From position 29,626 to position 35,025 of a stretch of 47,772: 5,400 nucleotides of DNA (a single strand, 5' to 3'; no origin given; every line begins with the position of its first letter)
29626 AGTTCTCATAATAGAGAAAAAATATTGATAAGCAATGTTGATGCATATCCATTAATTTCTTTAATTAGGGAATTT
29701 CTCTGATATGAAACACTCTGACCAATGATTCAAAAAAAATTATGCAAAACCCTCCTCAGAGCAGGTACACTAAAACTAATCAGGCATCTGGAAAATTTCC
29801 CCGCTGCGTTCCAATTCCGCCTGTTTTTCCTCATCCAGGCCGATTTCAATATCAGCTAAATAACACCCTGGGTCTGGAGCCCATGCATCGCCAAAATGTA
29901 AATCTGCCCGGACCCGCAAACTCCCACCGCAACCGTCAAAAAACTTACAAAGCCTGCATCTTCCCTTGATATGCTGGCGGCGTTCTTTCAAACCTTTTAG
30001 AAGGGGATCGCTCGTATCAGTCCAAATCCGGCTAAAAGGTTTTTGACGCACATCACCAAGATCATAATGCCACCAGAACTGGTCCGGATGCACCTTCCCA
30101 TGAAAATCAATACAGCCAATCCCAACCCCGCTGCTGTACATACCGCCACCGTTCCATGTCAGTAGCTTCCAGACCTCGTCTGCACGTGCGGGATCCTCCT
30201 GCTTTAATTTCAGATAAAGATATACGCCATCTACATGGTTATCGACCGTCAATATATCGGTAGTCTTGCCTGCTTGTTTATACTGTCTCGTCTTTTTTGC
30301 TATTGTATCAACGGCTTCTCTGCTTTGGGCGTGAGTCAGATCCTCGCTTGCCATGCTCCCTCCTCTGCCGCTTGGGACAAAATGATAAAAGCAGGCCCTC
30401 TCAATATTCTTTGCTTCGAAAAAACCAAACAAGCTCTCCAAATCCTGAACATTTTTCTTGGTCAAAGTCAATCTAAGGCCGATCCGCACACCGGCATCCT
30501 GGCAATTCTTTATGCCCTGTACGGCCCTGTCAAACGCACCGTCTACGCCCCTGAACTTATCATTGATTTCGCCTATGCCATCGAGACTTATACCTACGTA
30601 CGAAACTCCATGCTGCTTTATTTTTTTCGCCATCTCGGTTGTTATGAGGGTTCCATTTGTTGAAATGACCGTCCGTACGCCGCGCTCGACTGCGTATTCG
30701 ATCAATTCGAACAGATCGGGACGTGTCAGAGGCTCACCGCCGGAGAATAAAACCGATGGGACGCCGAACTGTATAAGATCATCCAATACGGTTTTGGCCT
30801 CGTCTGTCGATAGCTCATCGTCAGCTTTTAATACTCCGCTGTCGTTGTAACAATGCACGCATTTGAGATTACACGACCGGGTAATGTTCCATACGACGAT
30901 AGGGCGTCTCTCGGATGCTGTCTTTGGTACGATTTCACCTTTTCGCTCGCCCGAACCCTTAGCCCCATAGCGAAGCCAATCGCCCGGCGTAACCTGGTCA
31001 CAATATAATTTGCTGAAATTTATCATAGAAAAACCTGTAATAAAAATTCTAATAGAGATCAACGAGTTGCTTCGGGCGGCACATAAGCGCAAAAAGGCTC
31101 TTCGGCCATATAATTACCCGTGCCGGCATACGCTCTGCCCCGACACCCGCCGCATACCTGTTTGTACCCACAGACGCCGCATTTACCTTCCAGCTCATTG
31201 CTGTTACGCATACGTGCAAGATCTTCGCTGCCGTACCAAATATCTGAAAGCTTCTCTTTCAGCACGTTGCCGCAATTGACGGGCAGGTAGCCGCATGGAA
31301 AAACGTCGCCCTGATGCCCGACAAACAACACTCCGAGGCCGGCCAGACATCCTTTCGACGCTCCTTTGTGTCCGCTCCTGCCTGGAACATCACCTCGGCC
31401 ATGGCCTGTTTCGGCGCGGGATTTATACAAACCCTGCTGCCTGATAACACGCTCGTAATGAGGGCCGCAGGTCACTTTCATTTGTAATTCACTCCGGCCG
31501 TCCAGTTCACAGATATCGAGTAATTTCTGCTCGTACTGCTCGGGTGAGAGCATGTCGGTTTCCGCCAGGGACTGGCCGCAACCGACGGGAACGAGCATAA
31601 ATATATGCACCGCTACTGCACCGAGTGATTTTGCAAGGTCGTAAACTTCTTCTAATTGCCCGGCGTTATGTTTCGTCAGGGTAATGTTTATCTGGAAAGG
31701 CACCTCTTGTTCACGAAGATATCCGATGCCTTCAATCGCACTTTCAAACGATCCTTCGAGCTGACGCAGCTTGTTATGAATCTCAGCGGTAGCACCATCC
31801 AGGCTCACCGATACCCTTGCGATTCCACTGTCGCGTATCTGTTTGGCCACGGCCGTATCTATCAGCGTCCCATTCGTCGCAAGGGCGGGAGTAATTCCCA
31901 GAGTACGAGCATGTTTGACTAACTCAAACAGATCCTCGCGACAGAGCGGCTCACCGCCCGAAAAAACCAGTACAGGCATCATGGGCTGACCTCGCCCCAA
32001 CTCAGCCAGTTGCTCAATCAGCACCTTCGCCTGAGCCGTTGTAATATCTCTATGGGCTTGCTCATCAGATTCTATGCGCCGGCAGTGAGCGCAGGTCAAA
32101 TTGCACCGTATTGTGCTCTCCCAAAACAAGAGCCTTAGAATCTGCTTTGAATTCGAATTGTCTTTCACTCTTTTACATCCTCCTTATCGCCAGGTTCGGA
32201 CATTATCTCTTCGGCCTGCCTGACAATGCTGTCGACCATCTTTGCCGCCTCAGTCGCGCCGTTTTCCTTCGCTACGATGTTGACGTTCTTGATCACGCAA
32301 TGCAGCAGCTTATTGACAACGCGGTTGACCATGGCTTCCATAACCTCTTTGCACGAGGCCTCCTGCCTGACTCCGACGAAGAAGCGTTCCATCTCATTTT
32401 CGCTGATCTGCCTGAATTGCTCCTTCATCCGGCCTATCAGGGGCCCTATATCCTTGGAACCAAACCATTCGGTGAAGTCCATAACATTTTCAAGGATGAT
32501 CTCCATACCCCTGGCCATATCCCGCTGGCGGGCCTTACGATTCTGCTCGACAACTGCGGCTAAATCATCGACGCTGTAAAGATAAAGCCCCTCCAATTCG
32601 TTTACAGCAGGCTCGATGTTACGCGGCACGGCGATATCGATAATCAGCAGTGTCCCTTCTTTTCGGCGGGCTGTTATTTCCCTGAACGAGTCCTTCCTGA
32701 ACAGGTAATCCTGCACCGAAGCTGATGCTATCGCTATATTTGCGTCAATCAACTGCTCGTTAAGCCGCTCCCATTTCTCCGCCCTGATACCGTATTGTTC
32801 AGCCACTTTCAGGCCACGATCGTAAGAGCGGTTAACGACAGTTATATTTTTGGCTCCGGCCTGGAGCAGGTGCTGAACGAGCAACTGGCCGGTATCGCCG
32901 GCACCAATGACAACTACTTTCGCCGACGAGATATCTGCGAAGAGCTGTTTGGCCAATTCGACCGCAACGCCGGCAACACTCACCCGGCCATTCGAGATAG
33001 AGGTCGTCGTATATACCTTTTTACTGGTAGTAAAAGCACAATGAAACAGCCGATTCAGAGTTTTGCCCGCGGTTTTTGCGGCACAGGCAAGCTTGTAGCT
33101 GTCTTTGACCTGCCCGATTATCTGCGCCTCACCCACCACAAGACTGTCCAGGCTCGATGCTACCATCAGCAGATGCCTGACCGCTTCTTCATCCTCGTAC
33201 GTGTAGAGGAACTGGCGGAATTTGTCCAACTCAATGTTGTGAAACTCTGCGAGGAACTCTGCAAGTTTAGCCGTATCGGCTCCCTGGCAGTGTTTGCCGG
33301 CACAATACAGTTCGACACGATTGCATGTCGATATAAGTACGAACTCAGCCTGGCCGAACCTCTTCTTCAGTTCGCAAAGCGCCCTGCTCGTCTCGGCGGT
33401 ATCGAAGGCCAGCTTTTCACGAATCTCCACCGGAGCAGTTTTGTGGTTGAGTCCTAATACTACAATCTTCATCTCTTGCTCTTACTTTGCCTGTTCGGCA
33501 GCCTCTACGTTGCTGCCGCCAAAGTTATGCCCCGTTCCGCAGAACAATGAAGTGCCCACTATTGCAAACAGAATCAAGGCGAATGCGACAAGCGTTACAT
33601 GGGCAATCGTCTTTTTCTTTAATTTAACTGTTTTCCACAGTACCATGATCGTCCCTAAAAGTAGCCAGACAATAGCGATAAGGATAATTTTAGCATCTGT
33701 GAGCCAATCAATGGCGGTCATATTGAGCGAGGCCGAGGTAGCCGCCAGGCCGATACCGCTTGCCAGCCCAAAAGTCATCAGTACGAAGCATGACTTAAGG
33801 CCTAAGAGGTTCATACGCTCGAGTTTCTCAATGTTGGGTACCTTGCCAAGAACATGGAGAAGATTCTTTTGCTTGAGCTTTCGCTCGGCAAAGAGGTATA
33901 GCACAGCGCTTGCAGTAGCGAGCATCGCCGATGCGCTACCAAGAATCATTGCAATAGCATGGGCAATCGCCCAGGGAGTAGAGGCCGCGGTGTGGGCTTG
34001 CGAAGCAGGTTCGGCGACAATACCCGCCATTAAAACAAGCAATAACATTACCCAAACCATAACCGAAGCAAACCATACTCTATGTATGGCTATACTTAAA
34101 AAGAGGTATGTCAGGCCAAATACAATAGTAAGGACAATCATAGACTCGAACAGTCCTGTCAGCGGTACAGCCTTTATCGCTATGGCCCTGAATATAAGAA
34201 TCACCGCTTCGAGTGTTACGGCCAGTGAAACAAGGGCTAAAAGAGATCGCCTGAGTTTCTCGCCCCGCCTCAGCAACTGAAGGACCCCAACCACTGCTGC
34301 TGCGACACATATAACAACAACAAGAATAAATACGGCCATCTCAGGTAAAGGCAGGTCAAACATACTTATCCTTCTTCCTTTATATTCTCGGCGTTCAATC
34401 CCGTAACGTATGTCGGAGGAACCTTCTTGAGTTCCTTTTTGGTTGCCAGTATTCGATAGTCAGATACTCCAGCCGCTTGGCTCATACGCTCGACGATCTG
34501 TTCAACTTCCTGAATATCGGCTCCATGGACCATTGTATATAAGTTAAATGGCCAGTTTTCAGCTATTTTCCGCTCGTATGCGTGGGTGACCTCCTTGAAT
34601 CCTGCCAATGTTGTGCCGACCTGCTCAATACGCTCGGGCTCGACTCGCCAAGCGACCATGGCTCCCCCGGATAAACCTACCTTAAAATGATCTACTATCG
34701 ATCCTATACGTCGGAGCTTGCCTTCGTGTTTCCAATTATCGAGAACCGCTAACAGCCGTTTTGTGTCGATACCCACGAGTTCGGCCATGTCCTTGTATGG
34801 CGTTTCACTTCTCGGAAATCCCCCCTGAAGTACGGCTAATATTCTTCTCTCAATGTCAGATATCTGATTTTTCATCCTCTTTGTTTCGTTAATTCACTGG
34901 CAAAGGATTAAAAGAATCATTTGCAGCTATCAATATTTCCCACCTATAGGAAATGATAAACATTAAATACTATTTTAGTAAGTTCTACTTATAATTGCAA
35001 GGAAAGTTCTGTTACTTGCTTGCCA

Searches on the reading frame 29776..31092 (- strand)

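Call 54: search_protein_families(library=pfam, proteins=[window:29776-31092:-], max_evalue=0.00001)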
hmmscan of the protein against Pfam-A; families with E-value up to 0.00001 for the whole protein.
window:29776-31092:- (438 aa): 2 families
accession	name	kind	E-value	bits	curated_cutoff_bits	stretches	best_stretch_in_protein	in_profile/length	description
PF04055.27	Radical_SAM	-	2.3e-30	106.4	29.5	1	69-222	2-163/166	Radical SAM superfamily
PF13353.11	Fer4_12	-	8.6e-09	36.3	22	1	71-172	12-115/137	4Fe-4S single cluster domain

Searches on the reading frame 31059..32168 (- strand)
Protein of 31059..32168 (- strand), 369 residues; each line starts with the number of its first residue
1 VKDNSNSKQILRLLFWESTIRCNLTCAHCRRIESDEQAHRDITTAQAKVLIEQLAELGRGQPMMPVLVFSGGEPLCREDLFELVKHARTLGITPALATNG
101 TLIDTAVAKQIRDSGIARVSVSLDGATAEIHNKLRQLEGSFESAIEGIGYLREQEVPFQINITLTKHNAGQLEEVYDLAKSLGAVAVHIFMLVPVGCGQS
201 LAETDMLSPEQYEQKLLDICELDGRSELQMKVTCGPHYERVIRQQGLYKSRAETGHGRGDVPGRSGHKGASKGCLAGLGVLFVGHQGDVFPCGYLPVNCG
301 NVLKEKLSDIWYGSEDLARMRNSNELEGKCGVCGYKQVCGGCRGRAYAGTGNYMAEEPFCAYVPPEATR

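Call 54: search_protein_families(library=pfam, proteins=[window:31059-32168:-], max_evalue=0.00001)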
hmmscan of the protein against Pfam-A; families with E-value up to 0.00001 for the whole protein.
window:31059-32168:- (369 aa): 3 families
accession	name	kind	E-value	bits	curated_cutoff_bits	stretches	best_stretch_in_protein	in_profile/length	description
PF04055.27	Radical_SAM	-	1.2e-21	78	29.5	1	18-179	3-166/166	Radical SAM superfamily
PF13186.11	SPASM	-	3.8e-08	33.9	21.5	1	274-333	1-66/67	Iron-sulfur cluster-binding domain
PF13353.11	Fer4_12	-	7.9e-06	26.7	22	0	21-139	14-130/137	4Fe-4S single cluster domain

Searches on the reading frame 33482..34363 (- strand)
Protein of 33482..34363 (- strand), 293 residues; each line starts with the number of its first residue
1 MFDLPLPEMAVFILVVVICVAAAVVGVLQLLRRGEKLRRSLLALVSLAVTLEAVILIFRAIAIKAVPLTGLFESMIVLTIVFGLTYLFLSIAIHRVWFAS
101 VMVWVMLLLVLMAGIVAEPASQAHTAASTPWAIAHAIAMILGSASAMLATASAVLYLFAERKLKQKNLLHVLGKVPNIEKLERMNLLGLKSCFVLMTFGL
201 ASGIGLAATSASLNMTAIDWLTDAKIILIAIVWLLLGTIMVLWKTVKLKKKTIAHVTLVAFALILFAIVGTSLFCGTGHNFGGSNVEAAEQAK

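Call 54: search_protein_families(library=pfam, proteins=[window:33482-34363:-], max_evalue=0.00001)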
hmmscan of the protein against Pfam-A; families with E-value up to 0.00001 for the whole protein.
window:33482-34363:- (293 aa): 1 family
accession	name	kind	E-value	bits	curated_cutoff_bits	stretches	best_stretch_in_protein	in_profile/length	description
PF01578.25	Cytochrom_C_asm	-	5.5e-12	46.2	29.9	1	70-272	3-205/212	Cytochrome C assembly protein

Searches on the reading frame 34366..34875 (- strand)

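Call 54: search_protein_families(library=pfam, proteins=[window:34366-34875:-], max_evalue=0.00001)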
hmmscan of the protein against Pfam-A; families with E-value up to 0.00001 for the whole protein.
window:34366-34875:- (169 aa): 2 families
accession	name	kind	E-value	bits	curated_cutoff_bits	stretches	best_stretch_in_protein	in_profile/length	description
PF17805.7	AsnC_trans_reg2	-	8.1e-29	100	27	1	65-150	1-86/86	AsnC-like ligand binding domain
PF22451.2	NirdL-like_HTH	-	8.5e-13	48.1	27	1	9-55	1-47/47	Siroheme decarboxylase NirDL-like HTH domain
